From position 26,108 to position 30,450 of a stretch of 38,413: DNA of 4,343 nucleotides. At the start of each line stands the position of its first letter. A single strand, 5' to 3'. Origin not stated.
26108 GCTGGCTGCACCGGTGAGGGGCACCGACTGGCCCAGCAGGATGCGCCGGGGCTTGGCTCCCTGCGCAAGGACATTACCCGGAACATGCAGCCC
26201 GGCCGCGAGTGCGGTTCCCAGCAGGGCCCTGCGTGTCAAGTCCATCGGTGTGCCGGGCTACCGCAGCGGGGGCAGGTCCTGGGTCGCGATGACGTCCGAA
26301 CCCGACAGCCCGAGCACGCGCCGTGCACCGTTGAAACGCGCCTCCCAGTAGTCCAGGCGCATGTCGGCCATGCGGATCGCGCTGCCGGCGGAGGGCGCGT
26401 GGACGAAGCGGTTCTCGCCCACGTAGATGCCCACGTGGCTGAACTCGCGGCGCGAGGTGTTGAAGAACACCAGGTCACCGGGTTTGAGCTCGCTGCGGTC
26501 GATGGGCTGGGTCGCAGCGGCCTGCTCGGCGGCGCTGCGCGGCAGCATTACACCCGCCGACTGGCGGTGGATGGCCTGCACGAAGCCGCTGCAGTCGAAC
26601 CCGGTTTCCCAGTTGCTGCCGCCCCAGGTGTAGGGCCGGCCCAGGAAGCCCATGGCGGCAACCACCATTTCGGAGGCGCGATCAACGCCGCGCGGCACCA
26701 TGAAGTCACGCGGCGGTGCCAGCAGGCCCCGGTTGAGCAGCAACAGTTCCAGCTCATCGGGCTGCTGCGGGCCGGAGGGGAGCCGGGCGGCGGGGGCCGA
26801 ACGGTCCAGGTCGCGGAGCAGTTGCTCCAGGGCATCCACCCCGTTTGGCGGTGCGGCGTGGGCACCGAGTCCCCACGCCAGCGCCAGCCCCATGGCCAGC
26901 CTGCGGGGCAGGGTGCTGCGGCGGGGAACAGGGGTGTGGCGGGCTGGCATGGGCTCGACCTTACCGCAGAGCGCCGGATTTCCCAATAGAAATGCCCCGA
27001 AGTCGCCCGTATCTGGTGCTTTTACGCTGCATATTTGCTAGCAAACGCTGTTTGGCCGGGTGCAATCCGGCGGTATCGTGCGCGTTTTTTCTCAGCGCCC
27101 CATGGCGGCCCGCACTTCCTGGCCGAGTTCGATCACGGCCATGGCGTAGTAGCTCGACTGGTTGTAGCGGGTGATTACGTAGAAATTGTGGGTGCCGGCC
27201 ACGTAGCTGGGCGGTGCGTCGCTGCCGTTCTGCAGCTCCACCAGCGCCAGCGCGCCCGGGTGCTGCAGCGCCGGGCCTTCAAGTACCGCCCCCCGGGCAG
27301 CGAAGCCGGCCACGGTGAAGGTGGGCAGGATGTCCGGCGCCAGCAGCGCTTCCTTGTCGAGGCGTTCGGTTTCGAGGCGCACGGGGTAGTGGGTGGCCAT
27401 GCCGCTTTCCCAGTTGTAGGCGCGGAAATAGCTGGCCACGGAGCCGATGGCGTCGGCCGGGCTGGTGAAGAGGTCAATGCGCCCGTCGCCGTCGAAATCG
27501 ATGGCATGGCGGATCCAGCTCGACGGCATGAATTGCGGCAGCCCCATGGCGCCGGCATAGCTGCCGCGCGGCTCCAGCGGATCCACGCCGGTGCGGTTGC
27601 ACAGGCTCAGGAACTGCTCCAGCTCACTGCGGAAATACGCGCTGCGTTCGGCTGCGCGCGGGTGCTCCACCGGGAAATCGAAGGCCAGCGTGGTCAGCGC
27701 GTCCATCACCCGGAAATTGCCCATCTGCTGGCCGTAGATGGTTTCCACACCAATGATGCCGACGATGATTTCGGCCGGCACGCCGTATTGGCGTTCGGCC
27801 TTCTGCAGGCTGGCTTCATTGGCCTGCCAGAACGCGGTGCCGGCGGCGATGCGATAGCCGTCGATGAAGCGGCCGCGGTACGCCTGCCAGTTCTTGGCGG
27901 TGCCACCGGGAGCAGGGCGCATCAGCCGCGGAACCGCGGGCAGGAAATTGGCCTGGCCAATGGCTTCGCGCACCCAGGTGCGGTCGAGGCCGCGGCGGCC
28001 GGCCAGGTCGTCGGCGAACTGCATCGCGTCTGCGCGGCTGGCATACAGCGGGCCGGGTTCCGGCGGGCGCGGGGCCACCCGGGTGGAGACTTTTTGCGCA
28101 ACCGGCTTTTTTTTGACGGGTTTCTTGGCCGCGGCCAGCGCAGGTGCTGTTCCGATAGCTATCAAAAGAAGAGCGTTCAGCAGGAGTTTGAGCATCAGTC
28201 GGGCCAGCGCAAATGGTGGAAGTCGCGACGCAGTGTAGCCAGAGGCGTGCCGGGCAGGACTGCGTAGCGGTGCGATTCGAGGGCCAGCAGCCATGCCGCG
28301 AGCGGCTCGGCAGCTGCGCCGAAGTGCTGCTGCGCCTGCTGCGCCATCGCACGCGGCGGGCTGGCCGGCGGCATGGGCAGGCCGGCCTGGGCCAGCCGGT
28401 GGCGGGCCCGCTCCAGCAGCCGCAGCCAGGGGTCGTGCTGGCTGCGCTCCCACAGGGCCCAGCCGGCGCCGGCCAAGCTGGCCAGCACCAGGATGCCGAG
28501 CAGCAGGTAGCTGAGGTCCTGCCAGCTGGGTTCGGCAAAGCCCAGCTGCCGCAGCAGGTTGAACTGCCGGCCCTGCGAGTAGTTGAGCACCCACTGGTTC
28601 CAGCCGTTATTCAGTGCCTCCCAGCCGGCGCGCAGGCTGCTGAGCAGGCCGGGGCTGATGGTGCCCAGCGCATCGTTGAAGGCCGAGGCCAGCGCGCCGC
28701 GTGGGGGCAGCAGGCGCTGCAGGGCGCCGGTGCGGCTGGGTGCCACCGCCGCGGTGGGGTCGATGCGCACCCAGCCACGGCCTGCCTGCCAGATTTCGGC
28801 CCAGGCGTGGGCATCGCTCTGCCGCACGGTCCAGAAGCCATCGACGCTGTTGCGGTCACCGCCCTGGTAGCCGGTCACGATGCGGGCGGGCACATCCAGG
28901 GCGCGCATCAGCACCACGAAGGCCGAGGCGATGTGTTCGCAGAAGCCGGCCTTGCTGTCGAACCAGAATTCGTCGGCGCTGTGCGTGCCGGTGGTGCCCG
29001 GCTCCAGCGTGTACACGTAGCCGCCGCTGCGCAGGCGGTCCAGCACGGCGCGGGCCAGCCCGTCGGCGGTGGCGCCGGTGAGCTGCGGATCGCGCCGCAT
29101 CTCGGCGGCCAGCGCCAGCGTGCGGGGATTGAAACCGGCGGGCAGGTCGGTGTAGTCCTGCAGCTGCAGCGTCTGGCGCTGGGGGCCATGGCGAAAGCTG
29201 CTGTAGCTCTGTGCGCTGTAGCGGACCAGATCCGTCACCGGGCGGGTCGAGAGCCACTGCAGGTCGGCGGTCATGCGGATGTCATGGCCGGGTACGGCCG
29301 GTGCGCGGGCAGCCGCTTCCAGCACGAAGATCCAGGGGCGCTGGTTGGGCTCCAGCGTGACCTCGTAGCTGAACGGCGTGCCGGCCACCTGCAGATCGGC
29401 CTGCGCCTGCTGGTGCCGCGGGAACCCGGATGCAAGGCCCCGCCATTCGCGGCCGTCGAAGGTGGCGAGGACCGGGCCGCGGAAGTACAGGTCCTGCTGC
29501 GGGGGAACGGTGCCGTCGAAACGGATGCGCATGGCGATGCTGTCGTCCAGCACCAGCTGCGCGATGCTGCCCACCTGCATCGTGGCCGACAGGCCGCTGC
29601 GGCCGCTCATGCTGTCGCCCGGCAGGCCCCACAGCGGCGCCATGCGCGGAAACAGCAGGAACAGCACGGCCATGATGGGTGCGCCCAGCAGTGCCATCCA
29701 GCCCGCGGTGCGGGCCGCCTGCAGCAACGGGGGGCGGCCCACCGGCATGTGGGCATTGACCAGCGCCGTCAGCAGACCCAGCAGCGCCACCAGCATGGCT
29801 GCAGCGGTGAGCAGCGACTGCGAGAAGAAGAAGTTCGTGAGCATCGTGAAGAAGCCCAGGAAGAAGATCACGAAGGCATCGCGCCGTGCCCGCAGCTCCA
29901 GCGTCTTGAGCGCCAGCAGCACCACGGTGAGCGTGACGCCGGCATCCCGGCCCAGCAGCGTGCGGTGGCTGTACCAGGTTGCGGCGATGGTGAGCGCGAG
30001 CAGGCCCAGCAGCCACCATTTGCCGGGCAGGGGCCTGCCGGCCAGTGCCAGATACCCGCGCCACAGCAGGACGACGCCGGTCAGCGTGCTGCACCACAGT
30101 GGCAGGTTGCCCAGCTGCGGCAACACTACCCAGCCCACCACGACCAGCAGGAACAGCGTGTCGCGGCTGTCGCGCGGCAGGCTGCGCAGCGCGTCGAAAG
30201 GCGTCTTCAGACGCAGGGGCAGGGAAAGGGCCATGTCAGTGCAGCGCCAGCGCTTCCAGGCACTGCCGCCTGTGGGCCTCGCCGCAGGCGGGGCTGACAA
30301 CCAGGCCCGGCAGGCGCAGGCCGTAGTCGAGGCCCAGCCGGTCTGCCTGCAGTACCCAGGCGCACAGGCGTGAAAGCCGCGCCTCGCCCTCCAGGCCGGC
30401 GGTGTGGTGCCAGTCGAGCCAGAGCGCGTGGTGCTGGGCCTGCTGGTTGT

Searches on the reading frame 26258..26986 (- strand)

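Call 91: search_protein_families(library=pfam, proteins=[window:26258-26986:-], max_evalue=0.001)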
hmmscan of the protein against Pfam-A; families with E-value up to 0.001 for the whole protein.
window:26258-26986:- (242 aa): 1 family
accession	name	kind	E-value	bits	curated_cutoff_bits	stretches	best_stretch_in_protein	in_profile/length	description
PF00877.26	NLPC_P60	-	1.4e-30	105.8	23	1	116-223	1-105/105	NlpC/P60 family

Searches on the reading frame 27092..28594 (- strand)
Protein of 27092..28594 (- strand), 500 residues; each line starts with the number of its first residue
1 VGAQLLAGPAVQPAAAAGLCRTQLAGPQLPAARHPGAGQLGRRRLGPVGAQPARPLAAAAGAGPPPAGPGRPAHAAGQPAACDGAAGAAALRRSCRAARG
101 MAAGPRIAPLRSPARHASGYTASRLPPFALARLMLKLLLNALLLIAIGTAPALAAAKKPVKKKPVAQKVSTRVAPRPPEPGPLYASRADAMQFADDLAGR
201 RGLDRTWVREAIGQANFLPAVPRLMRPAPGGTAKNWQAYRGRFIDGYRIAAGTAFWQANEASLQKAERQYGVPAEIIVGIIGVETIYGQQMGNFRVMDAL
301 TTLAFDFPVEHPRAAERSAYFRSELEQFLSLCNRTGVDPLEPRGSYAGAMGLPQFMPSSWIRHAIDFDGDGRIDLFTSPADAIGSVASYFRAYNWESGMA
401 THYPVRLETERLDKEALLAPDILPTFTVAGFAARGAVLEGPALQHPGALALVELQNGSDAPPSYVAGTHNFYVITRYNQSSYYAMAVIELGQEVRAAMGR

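Call 91: search_protein_families(library=pfam, proteins=[window:27092-28594:-], max_evalue=0.001)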
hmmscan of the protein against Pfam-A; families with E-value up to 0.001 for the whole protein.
window:27092-28594:- (500 aa): 1 family
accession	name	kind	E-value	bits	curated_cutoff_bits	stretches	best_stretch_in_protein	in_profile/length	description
PF13406.11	SLT_2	-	2.2e-89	300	24.3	1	188-492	4-292/292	Transglycosylase SLT domain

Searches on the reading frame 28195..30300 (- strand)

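Call 91: search_protein_families(library=pfam, proteins=[window:28195-30300:-], max_evalue=0.001)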
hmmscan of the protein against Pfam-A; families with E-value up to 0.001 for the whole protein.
window:28195-30300:- (701 aa): 2 families
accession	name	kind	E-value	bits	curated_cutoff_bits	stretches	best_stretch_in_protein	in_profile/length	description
PF11992.13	TgpA_N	-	1.7e-70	238.1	30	1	51-368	2-329/333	TgpA N-terminal domain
PF01841.26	Transglut_core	-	6.4e-21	75.1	23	1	416-515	18-108/108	Transglutaminase-like superfamily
